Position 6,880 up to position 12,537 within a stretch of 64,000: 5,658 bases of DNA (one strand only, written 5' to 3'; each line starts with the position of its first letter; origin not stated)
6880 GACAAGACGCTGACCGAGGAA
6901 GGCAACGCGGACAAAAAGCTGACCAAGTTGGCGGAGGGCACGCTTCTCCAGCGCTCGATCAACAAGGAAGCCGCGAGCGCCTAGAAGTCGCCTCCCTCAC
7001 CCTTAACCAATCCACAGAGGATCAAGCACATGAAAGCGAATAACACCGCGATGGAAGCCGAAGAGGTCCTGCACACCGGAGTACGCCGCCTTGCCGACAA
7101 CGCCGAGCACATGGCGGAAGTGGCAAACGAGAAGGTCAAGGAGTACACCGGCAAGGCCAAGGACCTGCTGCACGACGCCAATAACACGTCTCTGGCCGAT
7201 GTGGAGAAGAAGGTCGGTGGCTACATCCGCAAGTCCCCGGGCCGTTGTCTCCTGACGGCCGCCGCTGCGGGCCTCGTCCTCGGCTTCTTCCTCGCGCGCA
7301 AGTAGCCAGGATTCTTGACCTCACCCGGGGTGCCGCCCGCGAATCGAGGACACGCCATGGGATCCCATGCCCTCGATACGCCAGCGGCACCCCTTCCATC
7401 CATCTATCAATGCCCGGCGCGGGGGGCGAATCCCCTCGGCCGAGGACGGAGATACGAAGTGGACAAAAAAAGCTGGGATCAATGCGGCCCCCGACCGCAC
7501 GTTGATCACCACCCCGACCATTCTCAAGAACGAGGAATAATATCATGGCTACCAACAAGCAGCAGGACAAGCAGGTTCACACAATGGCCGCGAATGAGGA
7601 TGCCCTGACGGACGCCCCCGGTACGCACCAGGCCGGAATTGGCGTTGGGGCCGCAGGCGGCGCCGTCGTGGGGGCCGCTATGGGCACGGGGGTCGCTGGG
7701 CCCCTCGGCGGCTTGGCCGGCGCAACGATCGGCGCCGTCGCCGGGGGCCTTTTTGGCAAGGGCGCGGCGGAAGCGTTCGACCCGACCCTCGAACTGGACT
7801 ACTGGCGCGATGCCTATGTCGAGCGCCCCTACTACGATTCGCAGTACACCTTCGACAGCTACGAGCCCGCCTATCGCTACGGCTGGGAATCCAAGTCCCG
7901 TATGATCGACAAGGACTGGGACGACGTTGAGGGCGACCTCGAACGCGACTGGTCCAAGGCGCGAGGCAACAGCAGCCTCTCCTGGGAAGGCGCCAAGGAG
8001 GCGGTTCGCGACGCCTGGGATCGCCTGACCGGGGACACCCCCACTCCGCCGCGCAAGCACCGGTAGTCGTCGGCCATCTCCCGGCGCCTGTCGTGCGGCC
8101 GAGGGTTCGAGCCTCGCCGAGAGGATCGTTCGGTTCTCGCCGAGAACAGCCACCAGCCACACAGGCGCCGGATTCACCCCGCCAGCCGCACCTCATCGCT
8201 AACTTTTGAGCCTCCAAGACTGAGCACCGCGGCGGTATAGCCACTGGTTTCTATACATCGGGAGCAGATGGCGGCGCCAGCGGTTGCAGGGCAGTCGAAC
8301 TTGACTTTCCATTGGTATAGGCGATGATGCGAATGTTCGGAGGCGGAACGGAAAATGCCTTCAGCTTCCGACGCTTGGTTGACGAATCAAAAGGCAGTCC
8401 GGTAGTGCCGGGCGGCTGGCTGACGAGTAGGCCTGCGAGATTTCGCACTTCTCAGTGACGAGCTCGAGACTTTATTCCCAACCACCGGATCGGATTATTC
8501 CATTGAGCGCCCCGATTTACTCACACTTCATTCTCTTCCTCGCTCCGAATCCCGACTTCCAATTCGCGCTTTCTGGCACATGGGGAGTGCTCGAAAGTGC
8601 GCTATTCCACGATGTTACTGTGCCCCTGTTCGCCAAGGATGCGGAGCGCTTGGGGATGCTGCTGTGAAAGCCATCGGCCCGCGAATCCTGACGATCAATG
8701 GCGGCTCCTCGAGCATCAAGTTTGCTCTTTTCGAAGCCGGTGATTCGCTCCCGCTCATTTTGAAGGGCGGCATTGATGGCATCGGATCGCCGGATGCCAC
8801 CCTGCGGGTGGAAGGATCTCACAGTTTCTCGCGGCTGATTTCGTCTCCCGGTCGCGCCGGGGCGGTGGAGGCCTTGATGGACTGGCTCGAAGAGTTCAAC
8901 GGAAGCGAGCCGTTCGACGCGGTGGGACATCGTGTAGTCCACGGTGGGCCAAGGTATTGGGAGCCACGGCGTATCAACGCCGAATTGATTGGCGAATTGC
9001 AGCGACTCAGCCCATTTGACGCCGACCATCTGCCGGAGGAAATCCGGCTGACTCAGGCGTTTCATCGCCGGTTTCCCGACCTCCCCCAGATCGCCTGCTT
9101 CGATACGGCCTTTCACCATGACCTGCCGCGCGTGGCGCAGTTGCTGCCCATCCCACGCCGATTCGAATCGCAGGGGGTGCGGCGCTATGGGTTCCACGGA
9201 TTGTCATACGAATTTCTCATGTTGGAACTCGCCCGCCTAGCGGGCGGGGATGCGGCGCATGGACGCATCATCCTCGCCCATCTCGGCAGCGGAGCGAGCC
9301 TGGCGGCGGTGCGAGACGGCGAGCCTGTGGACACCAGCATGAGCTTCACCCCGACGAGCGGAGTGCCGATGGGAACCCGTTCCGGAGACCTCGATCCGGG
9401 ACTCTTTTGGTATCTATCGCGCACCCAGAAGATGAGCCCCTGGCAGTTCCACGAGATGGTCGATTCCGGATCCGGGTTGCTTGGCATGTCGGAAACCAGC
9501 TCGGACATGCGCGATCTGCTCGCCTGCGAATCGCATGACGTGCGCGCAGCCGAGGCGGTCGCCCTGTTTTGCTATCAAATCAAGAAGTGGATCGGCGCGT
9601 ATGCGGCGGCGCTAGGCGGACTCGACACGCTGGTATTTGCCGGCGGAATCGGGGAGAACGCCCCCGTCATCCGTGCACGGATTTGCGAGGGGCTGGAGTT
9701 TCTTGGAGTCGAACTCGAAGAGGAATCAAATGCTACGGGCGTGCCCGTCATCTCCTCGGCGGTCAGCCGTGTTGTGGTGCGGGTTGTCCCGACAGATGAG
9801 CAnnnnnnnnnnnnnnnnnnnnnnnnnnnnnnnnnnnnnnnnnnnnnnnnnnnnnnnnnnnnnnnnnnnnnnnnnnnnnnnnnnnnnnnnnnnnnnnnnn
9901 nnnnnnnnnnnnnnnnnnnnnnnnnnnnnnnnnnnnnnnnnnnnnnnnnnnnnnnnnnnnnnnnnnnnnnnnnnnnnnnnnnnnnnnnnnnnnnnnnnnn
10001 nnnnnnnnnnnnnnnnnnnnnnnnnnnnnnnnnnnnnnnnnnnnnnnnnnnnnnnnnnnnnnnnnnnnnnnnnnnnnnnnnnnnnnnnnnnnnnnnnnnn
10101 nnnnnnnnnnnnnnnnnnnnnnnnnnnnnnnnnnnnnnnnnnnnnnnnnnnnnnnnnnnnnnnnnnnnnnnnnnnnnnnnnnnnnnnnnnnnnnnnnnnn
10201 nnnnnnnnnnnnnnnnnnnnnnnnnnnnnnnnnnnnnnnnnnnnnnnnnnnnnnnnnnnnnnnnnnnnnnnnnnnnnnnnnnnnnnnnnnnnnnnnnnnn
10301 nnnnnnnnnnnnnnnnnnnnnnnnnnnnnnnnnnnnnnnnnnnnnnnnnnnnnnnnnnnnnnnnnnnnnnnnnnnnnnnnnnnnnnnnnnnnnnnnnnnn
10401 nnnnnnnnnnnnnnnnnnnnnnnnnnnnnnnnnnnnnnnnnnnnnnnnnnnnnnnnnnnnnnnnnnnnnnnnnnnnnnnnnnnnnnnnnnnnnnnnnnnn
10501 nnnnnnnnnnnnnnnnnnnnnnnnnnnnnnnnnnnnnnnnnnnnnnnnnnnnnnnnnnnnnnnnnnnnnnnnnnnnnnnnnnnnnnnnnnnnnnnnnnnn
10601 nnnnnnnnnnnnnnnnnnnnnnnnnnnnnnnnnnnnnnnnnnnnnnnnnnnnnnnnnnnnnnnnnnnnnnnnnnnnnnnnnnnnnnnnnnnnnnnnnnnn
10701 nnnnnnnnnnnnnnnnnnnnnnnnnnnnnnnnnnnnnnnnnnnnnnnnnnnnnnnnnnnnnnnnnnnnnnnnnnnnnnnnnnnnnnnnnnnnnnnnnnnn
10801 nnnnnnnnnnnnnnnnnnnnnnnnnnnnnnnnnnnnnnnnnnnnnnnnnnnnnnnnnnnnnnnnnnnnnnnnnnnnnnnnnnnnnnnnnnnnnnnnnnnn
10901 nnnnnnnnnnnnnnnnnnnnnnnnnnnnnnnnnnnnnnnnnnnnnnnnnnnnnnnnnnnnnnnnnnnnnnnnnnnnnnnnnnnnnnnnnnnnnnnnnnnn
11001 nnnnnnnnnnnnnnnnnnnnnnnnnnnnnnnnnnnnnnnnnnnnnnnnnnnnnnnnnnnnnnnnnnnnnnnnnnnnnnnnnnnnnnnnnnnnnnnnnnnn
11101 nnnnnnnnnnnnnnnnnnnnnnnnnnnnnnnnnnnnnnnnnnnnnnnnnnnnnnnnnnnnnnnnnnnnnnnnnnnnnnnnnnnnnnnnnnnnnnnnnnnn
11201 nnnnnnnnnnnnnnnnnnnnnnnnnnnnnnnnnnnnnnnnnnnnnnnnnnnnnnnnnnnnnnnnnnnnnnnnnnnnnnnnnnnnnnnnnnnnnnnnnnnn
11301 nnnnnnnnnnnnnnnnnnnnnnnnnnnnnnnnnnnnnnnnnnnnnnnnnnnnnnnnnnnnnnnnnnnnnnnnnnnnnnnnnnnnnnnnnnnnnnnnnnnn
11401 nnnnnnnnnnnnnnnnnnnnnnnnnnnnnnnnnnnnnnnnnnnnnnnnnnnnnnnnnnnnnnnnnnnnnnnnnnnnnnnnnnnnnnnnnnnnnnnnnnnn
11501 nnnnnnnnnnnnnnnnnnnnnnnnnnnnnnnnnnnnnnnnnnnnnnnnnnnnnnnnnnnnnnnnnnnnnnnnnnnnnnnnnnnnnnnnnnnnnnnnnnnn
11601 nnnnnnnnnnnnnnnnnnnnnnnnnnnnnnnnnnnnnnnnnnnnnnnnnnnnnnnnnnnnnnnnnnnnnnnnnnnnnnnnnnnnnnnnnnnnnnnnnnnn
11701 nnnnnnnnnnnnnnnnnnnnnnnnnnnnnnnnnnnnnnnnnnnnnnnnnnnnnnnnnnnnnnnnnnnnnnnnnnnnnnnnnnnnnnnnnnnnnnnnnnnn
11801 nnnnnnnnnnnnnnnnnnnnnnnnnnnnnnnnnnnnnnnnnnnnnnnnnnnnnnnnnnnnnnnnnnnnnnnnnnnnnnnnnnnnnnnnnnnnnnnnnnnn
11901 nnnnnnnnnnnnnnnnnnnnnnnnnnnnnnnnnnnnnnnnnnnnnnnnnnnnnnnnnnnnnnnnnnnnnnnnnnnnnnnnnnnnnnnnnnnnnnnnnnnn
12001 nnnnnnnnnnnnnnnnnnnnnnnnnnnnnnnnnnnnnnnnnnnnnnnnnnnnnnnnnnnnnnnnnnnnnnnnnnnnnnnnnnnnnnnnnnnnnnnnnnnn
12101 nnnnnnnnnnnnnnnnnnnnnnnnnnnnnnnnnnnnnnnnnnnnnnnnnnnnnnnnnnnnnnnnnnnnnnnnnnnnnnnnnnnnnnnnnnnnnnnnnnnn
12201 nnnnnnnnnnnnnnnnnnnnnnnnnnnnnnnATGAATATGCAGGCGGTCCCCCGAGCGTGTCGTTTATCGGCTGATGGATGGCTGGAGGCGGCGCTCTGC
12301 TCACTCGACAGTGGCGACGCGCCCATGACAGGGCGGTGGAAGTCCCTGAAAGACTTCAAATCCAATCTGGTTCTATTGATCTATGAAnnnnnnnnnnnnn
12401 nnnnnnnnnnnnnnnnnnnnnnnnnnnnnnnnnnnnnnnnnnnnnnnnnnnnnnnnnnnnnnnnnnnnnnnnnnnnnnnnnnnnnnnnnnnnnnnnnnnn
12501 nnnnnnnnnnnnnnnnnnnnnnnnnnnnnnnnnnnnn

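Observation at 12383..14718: DUF2254 membrane protein and a eukaryotic-PMM-like HAD phosphatase are translationally coupled to the front of the N-ATPase operon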

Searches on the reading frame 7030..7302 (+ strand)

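Call 74: search_protein_families(library=pfam, proteins=[window:7030-7302:+], max_evalue=1)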
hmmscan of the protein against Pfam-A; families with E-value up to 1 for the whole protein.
window:7030-7302:+ (91 aa): 4 families
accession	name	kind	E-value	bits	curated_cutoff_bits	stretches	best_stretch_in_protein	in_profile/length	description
PF06103.16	DUF948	-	0.013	16.1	37.2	1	18-62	24-67/89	Bacterial protein of unknown function (DUF948)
PF07464.16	ApoLp-III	-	0.025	15.1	36.3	1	9-52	22-65/146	Apolipophorin-III precursor (apoLp-III)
PF19029.5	DUF883_C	-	0.15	12.2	27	1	77-91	16-30/30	DUF883 C-terminal glycine zipper region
PF12732.12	YtxH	-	0.22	12.4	37.5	1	15-44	31-60/71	YtxH-like protein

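Call 77: search_protein_families(library=ncbifam, proteins=[window:7030-7302:+], max_evalue=0.01)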
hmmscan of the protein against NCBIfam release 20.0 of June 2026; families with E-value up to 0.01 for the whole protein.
window:7030-7302:+ (91 aa): 1 family
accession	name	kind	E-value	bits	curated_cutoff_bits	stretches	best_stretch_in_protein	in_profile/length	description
NF007709.0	PRK10404.1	equivalog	0.0028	18.1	139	1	27-91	41-101/101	stress response protein ElaB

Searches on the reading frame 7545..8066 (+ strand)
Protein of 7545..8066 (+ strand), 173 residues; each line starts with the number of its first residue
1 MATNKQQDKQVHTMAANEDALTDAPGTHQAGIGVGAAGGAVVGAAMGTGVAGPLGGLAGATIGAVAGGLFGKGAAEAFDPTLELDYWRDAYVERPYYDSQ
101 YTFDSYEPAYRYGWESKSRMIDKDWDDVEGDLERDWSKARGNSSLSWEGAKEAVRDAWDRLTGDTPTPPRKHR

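Call 8: search_protein_families(library=pfam, proteins=[window:7545-8066:+], max_evalue=0.001)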
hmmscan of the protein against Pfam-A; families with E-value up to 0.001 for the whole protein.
window:7545-8066:+ (173 aa): 0 families

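Call 14: search_protein_families(library=ncbifam, proteins=[window:7545-8063:+], max_evalue=0.001)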
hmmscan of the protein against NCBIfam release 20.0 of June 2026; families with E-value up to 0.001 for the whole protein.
window:7545-8063:+ (173 aa): 0 families

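Call 74: search_protein_families(library=pfam, proteins=[window:7545-8063:+], max_evalue=1)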
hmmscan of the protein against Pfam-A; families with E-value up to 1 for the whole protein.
window:7545-8063:+ (173 aa): 5 families
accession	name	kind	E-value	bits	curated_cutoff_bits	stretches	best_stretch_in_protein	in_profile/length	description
PF13488.11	Gly-zipper_Omp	-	0.0041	17.5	25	1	34-74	1-42/46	Glycine zipper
PF04306.18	DUF456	-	0.037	14.7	29.4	1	19-78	46-107/139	Protein of unknown function (DUF456)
PF13441.11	Gly-zipper_YMGG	-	0.11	12.6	28.9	1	29-73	4-41/45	YMGG-like Gly-zipper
PF05642.16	Sporozoite_P67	-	0.32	9.5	28.9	1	7-72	177-233/727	Sporozoite P67 surface antigen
PF22170.1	AnkX_ins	-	0.84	10.3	27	1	66-94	28-56/83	Phosphocholine transferase AnkX insertion domain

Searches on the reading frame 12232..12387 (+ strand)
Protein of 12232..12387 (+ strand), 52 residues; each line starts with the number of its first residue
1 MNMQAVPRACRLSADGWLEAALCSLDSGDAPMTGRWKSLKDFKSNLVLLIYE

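Call 74: search_protein_families(library=pfam, proteins=[window:12232-12387:+], max_evalue=1)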
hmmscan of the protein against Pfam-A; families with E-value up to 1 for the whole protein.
window:12232-12387:+ (52 aa): 0 families
